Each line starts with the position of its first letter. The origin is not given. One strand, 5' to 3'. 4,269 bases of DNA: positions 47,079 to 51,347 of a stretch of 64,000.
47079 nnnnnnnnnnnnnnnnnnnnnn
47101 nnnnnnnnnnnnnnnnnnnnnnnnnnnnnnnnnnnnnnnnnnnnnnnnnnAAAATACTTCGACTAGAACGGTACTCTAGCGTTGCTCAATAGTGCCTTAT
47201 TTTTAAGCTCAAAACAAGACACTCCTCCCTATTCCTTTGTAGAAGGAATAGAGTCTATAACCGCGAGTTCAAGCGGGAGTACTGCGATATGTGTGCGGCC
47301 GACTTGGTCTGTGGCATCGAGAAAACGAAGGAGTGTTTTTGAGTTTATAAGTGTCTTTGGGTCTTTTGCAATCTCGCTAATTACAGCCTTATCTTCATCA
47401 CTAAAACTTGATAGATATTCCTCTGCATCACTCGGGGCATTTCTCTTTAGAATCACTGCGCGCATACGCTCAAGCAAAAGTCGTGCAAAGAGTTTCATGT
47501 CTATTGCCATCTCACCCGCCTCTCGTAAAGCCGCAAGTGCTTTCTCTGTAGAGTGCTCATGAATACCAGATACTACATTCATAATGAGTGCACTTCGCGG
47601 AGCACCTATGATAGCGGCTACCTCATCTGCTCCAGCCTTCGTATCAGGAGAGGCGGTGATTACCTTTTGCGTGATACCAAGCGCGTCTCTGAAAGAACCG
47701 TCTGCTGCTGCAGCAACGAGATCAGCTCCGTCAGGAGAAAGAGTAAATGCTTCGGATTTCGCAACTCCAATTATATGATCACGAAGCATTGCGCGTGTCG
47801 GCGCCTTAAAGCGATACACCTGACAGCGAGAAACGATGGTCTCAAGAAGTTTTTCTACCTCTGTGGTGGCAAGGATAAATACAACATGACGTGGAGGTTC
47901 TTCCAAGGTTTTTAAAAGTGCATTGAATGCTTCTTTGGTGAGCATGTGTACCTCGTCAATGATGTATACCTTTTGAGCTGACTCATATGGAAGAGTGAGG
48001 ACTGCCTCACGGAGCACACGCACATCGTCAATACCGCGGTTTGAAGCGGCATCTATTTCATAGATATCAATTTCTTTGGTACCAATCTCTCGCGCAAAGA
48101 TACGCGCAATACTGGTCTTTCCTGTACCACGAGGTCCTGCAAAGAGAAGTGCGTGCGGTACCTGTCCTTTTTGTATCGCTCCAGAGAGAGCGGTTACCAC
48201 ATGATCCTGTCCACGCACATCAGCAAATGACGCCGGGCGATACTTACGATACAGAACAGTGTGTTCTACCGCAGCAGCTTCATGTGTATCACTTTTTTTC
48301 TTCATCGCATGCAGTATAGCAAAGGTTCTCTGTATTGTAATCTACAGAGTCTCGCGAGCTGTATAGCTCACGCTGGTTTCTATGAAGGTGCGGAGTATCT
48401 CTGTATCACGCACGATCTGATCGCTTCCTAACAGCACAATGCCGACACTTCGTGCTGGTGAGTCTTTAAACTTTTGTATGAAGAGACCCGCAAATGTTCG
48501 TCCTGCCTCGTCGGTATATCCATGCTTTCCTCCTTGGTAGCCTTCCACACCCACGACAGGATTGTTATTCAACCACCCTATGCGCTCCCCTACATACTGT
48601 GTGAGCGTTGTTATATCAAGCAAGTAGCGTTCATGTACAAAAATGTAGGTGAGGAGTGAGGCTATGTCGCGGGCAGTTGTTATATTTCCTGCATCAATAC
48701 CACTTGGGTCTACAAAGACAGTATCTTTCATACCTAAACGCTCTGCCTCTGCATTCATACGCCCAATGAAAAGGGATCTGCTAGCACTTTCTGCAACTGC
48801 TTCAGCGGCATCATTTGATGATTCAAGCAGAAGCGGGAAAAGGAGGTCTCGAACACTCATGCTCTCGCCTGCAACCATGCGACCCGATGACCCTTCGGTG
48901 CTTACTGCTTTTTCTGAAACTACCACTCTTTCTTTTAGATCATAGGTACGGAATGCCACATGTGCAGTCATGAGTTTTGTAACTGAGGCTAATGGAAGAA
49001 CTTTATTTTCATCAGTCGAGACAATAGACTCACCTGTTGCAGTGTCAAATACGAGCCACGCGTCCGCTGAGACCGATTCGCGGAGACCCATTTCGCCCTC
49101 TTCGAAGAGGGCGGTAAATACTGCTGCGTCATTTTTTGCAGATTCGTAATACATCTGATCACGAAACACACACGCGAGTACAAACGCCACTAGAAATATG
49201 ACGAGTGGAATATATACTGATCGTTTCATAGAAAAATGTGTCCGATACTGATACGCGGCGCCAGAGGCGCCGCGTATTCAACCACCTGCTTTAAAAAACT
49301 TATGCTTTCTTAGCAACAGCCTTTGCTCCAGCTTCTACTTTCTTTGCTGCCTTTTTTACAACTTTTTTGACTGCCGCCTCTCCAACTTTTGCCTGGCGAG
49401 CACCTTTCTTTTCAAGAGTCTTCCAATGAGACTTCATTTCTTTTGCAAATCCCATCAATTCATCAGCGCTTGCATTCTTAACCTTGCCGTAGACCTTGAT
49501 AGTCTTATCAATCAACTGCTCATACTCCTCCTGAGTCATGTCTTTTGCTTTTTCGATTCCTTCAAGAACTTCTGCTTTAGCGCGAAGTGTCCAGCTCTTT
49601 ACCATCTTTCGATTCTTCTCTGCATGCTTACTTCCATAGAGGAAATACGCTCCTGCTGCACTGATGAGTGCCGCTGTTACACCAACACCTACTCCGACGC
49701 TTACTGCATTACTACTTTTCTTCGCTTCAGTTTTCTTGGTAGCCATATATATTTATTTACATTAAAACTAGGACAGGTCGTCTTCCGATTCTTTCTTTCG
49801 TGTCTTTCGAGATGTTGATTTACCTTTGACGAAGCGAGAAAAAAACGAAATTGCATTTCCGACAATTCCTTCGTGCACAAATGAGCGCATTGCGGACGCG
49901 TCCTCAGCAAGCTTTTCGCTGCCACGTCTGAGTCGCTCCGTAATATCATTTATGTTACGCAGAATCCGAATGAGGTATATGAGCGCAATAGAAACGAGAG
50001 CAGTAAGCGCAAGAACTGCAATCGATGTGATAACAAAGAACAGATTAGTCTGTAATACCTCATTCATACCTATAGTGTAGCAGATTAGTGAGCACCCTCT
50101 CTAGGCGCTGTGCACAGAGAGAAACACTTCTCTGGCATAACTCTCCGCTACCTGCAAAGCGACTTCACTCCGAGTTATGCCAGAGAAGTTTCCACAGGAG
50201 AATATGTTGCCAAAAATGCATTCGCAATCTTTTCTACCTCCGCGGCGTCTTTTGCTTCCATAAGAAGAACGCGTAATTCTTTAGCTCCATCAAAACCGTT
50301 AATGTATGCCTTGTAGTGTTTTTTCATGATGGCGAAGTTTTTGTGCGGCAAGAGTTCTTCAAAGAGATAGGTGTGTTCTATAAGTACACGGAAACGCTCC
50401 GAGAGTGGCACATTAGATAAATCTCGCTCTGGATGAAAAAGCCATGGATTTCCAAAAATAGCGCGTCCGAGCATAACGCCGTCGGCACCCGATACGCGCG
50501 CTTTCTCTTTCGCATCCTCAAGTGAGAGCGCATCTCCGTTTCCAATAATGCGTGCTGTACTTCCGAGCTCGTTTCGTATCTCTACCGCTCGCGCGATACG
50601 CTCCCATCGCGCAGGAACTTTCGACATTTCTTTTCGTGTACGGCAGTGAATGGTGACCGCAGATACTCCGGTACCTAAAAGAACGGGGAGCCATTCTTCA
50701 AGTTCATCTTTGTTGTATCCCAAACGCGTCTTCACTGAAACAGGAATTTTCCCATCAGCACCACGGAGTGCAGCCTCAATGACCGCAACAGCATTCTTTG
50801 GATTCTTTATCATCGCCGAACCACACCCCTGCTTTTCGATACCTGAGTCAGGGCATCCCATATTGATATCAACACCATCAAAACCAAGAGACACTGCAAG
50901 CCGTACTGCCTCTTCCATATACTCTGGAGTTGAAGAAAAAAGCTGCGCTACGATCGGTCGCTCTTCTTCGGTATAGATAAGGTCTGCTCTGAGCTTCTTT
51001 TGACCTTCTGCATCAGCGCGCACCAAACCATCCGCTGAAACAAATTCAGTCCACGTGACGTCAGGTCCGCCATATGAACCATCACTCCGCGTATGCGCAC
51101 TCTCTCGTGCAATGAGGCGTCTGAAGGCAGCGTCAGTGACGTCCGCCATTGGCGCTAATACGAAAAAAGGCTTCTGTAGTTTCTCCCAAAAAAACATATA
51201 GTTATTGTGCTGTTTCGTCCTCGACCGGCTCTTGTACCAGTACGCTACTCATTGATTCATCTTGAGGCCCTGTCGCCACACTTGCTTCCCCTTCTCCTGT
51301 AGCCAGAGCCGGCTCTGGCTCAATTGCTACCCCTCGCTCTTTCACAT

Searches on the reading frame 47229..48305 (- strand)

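Call 39: search_protein_families(library=pfam, proteins=[window:47229-48305:-], max_evalue=0.00001)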
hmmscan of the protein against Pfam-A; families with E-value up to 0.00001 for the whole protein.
window:47229-48305:- (358 aa): 8 families
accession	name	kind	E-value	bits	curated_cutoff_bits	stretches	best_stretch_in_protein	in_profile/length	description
PF13177.12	DNA_pol3_delta2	-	5e-35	121.3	27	1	89-168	80-159/161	DNA polymerase III, delta subunit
PF00004.35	AAA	-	3.8e-16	60.2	21.2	1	53-164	1-126/131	ATPase family associated with various cellular activities (AAA)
PF05496.18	RuvB_N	-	1.4e-08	35.1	27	1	23-136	2-110/159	Holliday junction DNA helicase RuvB P-loop domain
PF13173.12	AAA_14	-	9.2e-08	32.6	27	1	52-153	4-103/129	AAA domain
PF06068.19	TIP49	-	3.4e-07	30.2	23.8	0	44-84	43-83/347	TIP49 P-loop domain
PF13401.12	AAA_22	-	4.2e-07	30.8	27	0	107-149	80-125/130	AAA domain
PF07728.20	AAA_5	-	1.4e-06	28.8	22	0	53-141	2-97/139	AAA domain (dynein-related subfamily)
PF22608.2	DNAX_ATPase_lid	-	3.9e-06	27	27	1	175-217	3-45/49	DNA polymerase III clamp loader subunit, ATPase lid domain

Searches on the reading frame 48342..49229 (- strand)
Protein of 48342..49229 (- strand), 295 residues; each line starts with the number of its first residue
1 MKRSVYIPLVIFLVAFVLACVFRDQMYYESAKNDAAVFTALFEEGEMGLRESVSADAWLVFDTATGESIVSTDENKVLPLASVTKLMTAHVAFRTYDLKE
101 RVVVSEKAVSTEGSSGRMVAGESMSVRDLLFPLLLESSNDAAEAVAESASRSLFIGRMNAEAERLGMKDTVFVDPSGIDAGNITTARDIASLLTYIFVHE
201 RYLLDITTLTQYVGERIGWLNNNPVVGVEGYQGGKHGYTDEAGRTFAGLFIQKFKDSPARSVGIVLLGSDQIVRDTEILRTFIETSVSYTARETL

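Call 39: search_protein_families(library=pfam, proteins=[window:48342-49229:-], max_evalue=0.00001)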
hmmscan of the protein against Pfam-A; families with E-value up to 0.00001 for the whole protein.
window:48342-49229:- (295 aa): 2 families
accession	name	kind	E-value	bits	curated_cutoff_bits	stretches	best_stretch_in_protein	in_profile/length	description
PF00768.25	Peptidase_S11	-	4.5e-40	138.1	27.6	1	52-248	9-221/239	D-alanyl-D-alanine carboxypeptidase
PF13354.11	Beta-lactamase2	-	3.9e-12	46.4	22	1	59-218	3-174/214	Beta-lactamase enzyme family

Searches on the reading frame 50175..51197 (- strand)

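Call 40: search_protein_families(library=pfam, proteins=[window:50175-51197:-], max_evalue=0.00001)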
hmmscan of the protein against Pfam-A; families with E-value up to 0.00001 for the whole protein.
window:50175-51197:- (340 aa): 1 family
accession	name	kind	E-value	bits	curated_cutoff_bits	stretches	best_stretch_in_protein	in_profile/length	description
PF01207.24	Dus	-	1.1e-62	212.4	20.4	1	14-325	2-302/311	Dihydrouridine synthase (Dus)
